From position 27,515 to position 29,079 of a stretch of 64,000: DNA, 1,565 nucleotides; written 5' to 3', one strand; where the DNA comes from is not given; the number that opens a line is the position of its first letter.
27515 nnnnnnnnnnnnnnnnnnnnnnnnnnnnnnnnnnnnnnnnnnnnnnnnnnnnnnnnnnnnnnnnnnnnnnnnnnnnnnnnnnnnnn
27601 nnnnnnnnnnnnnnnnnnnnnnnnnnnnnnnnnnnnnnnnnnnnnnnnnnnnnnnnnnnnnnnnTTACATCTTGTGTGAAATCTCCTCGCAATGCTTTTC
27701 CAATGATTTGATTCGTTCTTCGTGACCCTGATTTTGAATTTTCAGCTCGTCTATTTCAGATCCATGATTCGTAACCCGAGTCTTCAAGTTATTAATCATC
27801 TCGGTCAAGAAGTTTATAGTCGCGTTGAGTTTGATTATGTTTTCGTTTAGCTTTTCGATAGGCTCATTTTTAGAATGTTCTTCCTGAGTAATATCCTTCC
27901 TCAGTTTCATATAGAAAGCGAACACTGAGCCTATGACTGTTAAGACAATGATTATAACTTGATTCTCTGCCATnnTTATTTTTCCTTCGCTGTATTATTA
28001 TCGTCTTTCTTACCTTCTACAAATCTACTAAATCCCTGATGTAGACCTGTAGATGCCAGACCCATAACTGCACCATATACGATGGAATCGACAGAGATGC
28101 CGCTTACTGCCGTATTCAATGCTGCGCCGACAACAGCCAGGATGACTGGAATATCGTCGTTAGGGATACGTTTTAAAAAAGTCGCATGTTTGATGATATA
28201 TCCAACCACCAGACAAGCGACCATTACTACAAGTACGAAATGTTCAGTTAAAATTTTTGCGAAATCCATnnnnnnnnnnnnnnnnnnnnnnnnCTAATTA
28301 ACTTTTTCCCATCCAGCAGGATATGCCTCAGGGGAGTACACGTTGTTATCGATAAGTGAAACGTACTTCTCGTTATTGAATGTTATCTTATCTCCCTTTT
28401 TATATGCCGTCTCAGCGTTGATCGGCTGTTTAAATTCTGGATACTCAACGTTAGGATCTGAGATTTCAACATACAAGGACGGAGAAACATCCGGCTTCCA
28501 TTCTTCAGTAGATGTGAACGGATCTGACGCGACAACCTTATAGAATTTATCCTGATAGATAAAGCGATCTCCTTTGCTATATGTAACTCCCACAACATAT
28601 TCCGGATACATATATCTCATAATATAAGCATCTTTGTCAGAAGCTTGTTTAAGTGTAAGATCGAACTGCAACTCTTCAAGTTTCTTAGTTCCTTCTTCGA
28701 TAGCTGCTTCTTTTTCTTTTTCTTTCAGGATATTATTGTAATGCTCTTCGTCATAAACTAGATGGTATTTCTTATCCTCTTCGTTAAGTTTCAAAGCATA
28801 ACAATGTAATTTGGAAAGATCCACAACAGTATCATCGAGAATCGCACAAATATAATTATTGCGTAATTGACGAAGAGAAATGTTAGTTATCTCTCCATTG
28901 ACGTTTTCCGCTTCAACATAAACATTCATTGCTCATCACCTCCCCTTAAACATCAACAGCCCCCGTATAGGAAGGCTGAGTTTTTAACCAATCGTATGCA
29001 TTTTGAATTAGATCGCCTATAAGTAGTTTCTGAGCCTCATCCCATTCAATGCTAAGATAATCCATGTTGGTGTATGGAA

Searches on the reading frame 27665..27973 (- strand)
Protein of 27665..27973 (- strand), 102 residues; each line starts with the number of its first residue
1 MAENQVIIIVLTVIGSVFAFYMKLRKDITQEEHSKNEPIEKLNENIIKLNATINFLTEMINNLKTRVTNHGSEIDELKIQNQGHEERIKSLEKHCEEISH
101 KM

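Call 5: search_protein_families(library=pfam, proteins=[window:27665-27973:-], max_evalue=0.01)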
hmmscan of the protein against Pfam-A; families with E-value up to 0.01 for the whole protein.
window:27665-27973:- (102 aa): 8 families
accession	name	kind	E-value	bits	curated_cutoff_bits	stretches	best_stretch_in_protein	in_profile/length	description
PF04102.17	SlyX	-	6.2e-05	24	30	1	43-93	2-52/67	SlyX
PF13851.11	GAS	-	0.00014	21.8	32.3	1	23-101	47-128/200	Growth-arrest specific micro-tubule binding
PF08678.16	Rsbr_N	-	0.00041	20.9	27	1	26-101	46-120/130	Rsbr N terminal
PF10779.14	XhlA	-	0.00065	20.3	34.7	1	58-98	4-44/67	Haemolysin XhlA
PF10473.14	CENP-F_leu_zip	-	0.0026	18.3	34.5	1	39-99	47-107/140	Leucine-rich repeats of kinetochore protein Cenp-F/LEK1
PF01519.22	DUF16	-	0.0031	18.4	40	1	42-98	32-88/104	Protein of unknown function DUF16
PF05791.16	Bacillus_HBL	-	0.0057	16.9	29.1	1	19-101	86-173/177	Bacillus haemolytic enterotoxin (HBL)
PF12097.14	DUF3573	-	0.0072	15.7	26.6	1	18-91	24-99/383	Protein of unknown function (DUF3573)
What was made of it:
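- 27665..27973 (-): XhlA-like protein: one N-terminal transmembrane helix plus coiled coil, a likely holin partner. Weak XhlA and SlyX hits below their cut-offs (call 5).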

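Call 13: search_protein_families(library=phrogs, proteins=[window:27665-27973:-], max_evalue=0.001)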
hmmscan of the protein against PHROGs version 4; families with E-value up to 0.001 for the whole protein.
window:27665-27973:- (102 aa): 6 families
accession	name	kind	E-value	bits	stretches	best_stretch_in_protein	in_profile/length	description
phrog_1009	-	unknown function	1.7e-08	35.5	1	7-96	14-100/103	-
phrog_4876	-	unknown function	6.7e-05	23.7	1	22-97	71-146/226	-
phrog_6664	-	unknown function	0.00022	22.6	1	5-98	9-85/97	-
phrog_4153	-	moron, auxiliary metabolic gene and host takeover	0.00044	21.1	1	6-101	15-106/129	membrane protein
phrog_6631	-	unknown function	0.0006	20.4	1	7-99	13-108/251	-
phrog_21066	-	unknown function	0.00063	20.7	1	17-96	58-137/228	-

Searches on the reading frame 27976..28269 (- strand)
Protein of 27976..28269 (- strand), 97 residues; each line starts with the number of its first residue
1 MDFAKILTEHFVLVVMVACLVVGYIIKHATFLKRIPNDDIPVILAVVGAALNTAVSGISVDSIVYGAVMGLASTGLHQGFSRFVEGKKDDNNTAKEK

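Call 5: search_protein_families(library=pfam, proteins=[window:27976-28269:-], max_evalue=0.01)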
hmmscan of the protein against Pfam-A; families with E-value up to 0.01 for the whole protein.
window:27976-28269:- (97 aa): 2 families
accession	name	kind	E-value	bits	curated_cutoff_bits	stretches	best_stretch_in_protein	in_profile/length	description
PF16079.10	Phage_holin_5_2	-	1.2e-11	45.1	29.2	1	15-79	1-72/76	Phage holin family Hol44, in holin superfamily V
PF06946.16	Phage_holin_5_1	-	0.0022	18.8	22.4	1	1-83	1-84/93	Bacteriophage A118-like holin, Hol118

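Call 13: search_protein_families(library=phrogs, proteins=[window:27976-28269:-], max_evalue=0.001)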
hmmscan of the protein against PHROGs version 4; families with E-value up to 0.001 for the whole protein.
window:27976-28269:- (97 aa): 2 families
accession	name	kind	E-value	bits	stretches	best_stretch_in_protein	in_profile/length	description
phrog_1129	-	lysis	1.3e-21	77.3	1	8-88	7-85/86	holin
phrog_1299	-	lysis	3.8e-06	27.6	1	18-96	10-96/100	holin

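Call 34: find_encoding_contigs(protein=window:27976-28269:-, flank=10000, max_places=6)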
Protein window:27976-28269:- (97 aa): 11 contigs read that carry it; 6 places shown.
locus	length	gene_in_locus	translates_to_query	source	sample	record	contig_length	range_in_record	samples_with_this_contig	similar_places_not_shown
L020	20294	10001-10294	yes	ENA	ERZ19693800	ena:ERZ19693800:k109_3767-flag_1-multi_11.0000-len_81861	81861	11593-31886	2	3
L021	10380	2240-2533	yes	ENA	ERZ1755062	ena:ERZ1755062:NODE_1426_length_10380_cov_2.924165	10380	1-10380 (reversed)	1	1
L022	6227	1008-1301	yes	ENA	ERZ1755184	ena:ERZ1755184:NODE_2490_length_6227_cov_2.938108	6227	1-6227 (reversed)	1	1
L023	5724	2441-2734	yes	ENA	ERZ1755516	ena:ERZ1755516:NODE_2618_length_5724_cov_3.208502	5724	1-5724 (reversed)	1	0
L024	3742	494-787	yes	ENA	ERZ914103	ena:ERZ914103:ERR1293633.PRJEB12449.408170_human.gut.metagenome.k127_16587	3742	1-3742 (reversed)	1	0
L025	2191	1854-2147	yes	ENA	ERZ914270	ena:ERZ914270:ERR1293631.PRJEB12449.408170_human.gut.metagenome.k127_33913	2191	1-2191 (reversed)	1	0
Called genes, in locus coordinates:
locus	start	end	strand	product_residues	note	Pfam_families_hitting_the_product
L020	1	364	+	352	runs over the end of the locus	-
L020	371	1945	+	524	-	-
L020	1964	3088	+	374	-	-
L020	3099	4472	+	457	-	-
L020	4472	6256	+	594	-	PF09479:Flg_new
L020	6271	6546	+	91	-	-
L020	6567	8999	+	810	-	-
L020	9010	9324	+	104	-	-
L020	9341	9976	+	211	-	PF02839:CBM_5_12 (faint)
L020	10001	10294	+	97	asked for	PF16079:Phage_holin_5_2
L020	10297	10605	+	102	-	-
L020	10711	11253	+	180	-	-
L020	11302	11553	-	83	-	-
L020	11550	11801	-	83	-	-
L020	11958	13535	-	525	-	PF00239:Resolvase, PF07508:Recombinase, PF13408:Zn_ribbon_recom (weak)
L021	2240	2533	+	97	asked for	PF16079:Phage_holin_5_2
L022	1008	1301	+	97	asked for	PF16079:Phage_holin_5_2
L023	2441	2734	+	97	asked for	PF16079:Phage_holin_5_2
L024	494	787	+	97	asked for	PF16079:Phage_holin_5_2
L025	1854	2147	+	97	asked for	PF16079:Phage_holin_5_2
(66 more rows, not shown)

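Call 44: find_related_loci(query=window:27976-28269:-, collection=viral_contigs, flank=6000)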
Query window:27976-28269:- (97 aa) in viral_contigs; peptide patterns used: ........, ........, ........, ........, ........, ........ (x = any residue, [..] = any of these).
99 stretches matched a pattern; 75 encode a relative of the query (tblastn E <= 1e-3); 75 distinct loci.
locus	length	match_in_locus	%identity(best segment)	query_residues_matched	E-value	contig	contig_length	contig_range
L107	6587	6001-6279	80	1-96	2e-45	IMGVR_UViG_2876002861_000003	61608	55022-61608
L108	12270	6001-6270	79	1-91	5e-44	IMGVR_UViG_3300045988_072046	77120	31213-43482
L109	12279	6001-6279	77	1-97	5e-44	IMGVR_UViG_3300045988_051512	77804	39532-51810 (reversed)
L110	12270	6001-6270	78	1-91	1e-43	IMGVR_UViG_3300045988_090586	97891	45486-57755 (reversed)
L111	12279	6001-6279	77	1-97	3e-43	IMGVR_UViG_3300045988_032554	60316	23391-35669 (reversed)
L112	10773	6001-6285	76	1-96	2e-43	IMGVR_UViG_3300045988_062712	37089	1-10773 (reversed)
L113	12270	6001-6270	77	1-91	1e-42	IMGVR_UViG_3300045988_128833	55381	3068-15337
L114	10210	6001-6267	77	1-90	2e-42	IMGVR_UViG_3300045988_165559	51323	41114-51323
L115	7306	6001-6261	81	1-88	2e-42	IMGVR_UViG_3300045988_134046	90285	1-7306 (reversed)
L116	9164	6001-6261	81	1-88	2e-42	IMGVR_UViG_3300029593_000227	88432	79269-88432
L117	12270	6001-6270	74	1-91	2e-42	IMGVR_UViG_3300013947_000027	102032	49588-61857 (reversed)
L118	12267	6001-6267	77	1-90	3e-42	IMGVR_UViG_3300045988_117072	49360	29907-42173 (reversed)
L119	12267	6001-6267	77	1-90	3e-42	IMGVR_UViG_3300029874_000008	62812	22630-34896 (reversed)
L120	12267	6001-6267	78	1-90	4e-42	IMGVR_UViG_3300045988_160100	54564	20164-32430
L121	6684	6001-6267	77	1-90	3e-42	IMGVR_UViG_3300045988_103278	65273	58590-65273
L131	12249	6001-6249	77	1-84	3e-39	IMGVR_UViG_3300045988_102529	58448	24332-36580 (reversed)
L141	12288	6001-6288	71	1-97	3e-35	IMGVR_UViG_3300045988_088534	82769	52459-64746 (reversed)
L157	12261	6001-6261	78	1-88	6e-34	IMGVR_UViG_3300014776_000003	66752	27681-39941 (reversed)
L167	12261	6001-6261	71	1-85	4e-29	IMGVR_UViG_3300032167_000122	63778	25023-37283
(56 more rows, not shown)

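Call 48: search_protein_families(library=pfam, proteins=[L157:6298-6711:+, L157:5552-5989:+, L167:6277-6690:+, L167:5630-5986:+, L131:6279-6548:+, L131:4360-5823:+, L131:3295-4356:+, L141:6312-6905:+, L141:4413-5966:+], max_evalue=0.01)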
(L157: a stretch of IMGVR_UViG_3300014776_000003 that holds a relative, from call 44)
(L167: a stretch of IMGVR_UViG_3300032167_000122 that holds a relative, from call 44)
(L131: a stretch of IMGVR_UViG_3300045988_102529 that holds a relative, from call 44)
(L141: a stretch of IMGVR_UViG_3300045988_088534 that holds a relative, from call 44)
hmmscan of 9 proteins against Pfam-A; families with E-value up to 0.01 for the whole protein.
L157:6298-6711:+ (137 aa): 0 families

L157:5552-5989:+ (145 aa): 0 families

L167:6277-6690:+ (137 aa): 0 families

L167:5630-5986:+ (118 aa): 1 family
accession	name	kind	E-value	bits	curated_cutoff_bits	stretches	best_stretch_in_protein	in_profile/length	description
PF18527.6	STT3_PglB_C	-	0.0094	16.4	26.5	0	4-63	12-70/80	STT3/PglB C-terminal beta-barrel domain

L131:6279-6548:+ (89 aa): 3 families
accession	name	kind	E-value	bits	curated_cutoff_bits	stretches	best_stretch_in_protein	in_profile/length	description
PF24073.1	DUF7365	-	0.00047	20.7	27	1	1-76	1-80/101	Coiled-coil region of unknown function (DUF7365)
PF06419.17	COG6_N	-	0.0011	19.5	27.4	1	24-84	32-92/114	Conserved oligomeric complex COG6, N-terminal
PF10506.14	USHBP1_PDZ-bd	-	0.0018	18.8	24.5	1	43-80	1-38/65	Harmonin-binding protein USHBP1, PDZ-binding domain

L131:4360-5823:+ (487 aa): 0 families

L131:3295-4356:+ (353 aa): 0 families

L141:6312-6905:+ (197 aa): 4 families
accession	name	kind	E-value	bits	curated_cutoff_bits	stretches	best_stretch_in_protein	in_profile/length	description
PF07889.17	DUF1664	-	6.9e-05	23.3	34.6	1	54-118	45-116/124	Protein of unknown function (DUF1664)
PF03954.19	Lectin_N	-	7.9e-05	23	28.3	1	20-108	44-133/140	Hepatic lectin, N-terminal domain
PF19745.5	FUT8_N_cat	-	0.0059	15.9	27.6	1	18-146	11-139/499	Alpha-(1,6)-fucosyltransferase N- and catalytic domains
PF04831.18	POPDC1-3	-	0.0086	16.6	28.1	0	65-112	76-125/140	POPDC1-3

L141:4413-5966:+ (517 aa): 1 family
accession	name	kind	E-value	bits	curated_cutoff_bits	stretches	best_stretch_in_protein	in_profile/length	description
PF05895.17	DUF859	-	4.7e-18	65.5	28.8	1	49-301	195-456/626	Siphovirus protein of unknown function (DUF859)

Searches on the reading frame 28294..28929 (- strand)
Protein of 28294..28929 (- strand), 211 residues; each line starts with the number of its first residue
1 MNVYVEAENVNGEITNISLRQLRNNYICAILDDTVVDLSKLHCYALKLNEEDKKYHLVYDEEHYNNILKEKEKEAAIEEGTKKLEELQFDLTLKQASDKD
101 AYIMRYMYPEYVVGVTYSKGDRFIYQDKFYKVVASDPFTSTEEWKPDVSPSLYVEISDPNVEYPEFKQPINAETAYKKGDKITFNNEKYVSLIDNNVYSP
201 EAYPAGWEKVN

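Call 5: search_protein_families(library=pfam, proteins=[window:28294-28929:-], max_evalue=0.01)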
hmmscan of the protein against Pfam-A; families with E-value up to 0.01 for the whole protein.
window:28294-28929:- (211 aa): 1 family
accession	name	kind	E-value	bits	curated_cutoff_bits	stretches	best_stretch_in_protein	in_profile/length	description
PF02839.19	CBM_5_12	-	3.2e-09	37.1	26.2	2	111-153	2-43/44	Carbohydrate-binding module family 5/12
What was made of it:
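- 28294..28929 (-): Not a lysin: tail-fibre-like carbohydrate-binding protein with two CBM5/12 modules. Call 5.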

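Call 13: search_protein_families(library=phrogs, proteins=[window:28294-28929:-], max_evalue=0.001)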
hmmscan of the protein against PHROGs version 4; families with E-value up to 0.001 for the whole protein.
window:28294-28929:- (211 aa): 5 families
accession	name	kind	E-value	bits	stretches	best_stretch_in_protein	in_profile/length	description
phrog_30034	-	unknown function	3.9e-13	50.8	1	95-201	136-249/263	-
phrog_18593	-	unknown function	9.4e-13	49.6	1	70-210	46-188/188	-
phrog_27545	-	unknown function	2.8e-07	31.8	1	91-162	15-88/146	-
phrog_6278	-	unknown function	0.00024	21.4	0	159-210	24-74/306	-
phrog_4622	-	unknown function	0.00059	21.1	0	112-133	14-35/68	-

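Call 61: search_solved_structures(query=window:28294-28929:-, max_evalue=1)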
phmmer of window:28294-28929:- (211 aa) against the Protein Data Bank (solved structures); distinct sequences matched with E-value up to 1: 5.
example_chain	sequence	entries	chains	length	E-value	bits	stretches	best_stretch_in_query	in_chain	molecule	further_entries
4ny2_A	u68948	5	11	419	2e-06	31.2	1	105-159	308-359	Deacetylase DA1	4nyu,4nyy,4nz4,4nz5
4nz1_A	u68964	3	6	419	2e-06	31.2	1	105-159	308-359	Deacetylase DA1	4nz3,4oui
3wx7_A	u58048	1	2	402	0.0017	21.6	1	104-191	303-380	Chitin oligosaccharide deacetylase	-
8yfp_A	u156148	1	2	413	0.063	16.5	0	108-186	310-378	NodB homology domain-containing protein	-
7zzz_J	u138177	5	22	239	0.23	14.6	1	27-108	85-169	Major capsid protein P5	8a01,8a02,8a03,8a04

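Call 64: find_homologous_proteins(query=window:28294-28929:-, max_evalue=0.00001)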
Query window:28294-28929:- (211 aa): 609 proteins with E <= 0.00001 among 738 candidates; the best 120 are listed.
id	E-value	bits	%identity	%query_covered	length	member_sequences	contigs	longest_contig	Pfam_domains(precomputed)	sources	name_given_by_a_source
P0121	2.4e-132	457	98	100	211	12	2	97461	PF02839.20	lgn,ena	-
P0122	5.1e-132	456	96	100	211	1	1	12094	PF02839.20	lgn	-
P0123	3.0e-130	450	96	100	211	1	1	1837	PF02839.20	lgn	-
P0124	2.5e-70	255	59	99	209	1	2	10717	PF02839.20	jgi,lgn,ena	jgi:hypothetical protein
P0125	1.2e-69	252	60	91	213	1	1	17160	PF02839.20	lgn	-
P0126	3.2e-69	251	58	94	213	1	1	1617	-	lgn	-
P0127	5.9e-69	250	58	100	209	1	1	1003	PF02839.20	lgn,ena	-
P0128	2.7e-68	248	56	100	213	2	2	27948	PF02839.20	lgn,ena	-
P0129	1.0e-64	236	46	95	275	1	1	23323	PF02839.20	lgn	-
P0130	2.2e-64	235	54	100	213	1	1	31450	PF02839.20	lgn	-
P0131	7.0e-64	234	73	73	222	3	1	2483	PF02839.20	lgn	-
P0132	9.7e-64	233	46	95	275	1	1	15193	PF02839.20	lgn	-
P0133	1.0e-61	227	45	95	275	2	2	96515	PF02839.20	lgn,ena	-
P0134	1.5e-57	213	55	87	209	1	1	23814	PF02839.20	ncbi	ncbi:MAG: carbohydrate-binding protein [Candidatus Coprovivens sp.]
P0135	2.5e-57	212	51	99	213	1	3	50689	PF02839.20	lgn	-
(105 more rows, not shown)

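Call 72: predict_structure(alignment_id=A2)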
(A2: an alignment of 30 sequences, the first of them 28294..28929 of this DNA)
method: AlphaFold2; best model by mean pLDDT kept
length: 211 residues; sequences in the alignment: 30
mean_pLDDT: 89.0   pTM: 0.52
mean pLDDT of the five models: 89.0, 87.1, 86.7, 86.7, 82.9
residues with pLDDT >= 90: 103; 70-90: 104; 50-70: 4; < 50: 0
segments of 3 or more residues with pLDDT < 50: none
pLDDT, mean of each block of 10 residues (from residue 1): 82 82 86 83 87 89 88 92 86 88 92 95 93 93 90 87 87 87 94 93 94 81
secondary structure, 60 per line:
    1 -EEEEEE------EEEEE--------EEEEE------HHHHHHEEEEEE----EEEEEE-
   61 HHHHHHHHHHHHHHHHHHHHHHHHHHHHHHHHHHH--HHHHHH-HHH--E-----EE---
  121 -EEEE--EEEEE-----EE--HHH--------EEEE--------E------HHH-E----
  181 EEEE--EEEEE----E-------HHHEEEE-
elements in order: E2-7 E14-18 E27-31 H38-43 E44-49 E54-59 H61-95 H98-103 E122-125 E128-132 E153-156 E181-184 E187-191 E207-210
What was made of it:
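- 28294..28929 (-): AlphaFold2 model with pLDDT 89 (call 72).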

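Call 75: fold_search(model_id=the predicted structure, library=pdb)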
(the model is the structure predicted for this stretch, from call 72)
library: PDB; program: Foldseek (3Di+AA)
matches with E <= 10: 151; with E <= 0.001: 20
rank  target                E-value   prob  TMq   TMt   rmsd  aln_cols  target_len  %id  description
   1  4nz1_A                7.1e-06  1.00  0.35  0.19   4.7       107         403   21  Structure of Vibrio cholerae chitin de-N-acetylase in complex with DI(N-ACETYL-D-GLUCOSAMINE) (CBS) in P 21 (released 2014-08-13)
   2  4nyu                  7.5e-06  1.00  0.36  0.20   3.8       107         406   21  Structure of Vibrio cholerae chitin de-N-acetylase in complex with acetate ion (ACT) in C 2 2 21 (released 2014-08-13)
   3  3wx7_A                8.0e-06  1.00  0.35  0.19   3.9       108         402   25  Crystal structure of COD (released 2014-12-03)
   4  8yh4_A                9.5e-06  1.00  0.35  0.19   4.5       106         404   20  Chito oligosaccharide deacetylase from vibrio campbellii (VhCOD) in complex with chitosanbiose (GlcN)2 (released 2025-03-05)
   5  4nyy_C                1.2e-05  1.00  0.35  0.19   4.7       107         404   21  Structure of Vibrio cholerae chitin de-N-acetylase in complex with acetate ion (ACT) in P 2 21 21 (released 2014-08-13)
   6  4nz4_A                1.3e-05  1.00  0.37  0.20   3.8       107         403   21  Structure of Vibrio cholerae chitin de-N-acetylase in complex with 2-(ACETYLAMINO)-2-DEOXY-A-D-GLUCOPYRANOSE (NDG) and (released 2014-08-13)
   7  4ny2_B                1.7e-05  1.00  0.34  0.19   4.7       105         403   22  Structure of Vibrio cholerae chitin de-N-acetylase in complex with acetate ion (ACT) in P 21 (released 2014-08-13)
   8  4nyy_A                1.8e-05  1.00  0.35  0.19   4.6       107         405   21  Structure of Vibrio cholerae chitin de-N-acetylase in complex with acetate ion (ACT) in P 2 21 21 (released 2014-08-13)
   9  4ny2_A                3.2e-05  1.00  0.37  0.21   2.9       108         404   22  Structure of Vibrio cholerae chitin de-N-acetylase in complex with acetate ion (ACT) in P 21 (released 2014-08-13)
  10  8yfp_B                3.6e-05  1.00  0.37  0.21   3.9       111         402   20  Chito oligosaccharide deacetylase from vibrio campbellii (VhCOD) (released 2025-02-26)
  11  9jeo_D                4.1e-05  1.00  0.35  0.19   4.4       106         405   20  Chito oligosaccharide deacetylase from vibrio campbellii (VhCOD) in complex with N-acetyl-beta-D-glucosaminyl-1,4-D-gl (released 2025-09-10)
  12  9jeo_A                4.9e-05  1.00  0.37  0.20   3.7       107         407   20  Chito oligosaccharide deacetylase from vibrio campbellii (VhCOD) in complex with N-acetyl-beta-D-glucosaminyl-1,4-D-gl (released 2025-09-10)
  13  8yfp_A                5.8e-05  1.00  0.36  0.20   4.5       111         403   19  Chito oligosaccharide deacetylase from vibrio campbellii (VhCOD) (released 2025-02-26)
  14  9jen_A                6.1e-05  1.00  0.35  0.19   4.5       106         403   20  Chito oligosaccharide deacetylase from vibrio campbellii (VhCOD) complex Tetraacetyl-Chitotetraose Oligosaccharide (Gl (released 2025-09-10)
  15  9jt0_A                6.5e-05  1.00  0.39  0.22   3.1       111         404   19  Chito oligosaccharide deacetylase from vibrio campbellii (VhCOD) complex with Chitobiose (released 2025-10-01)
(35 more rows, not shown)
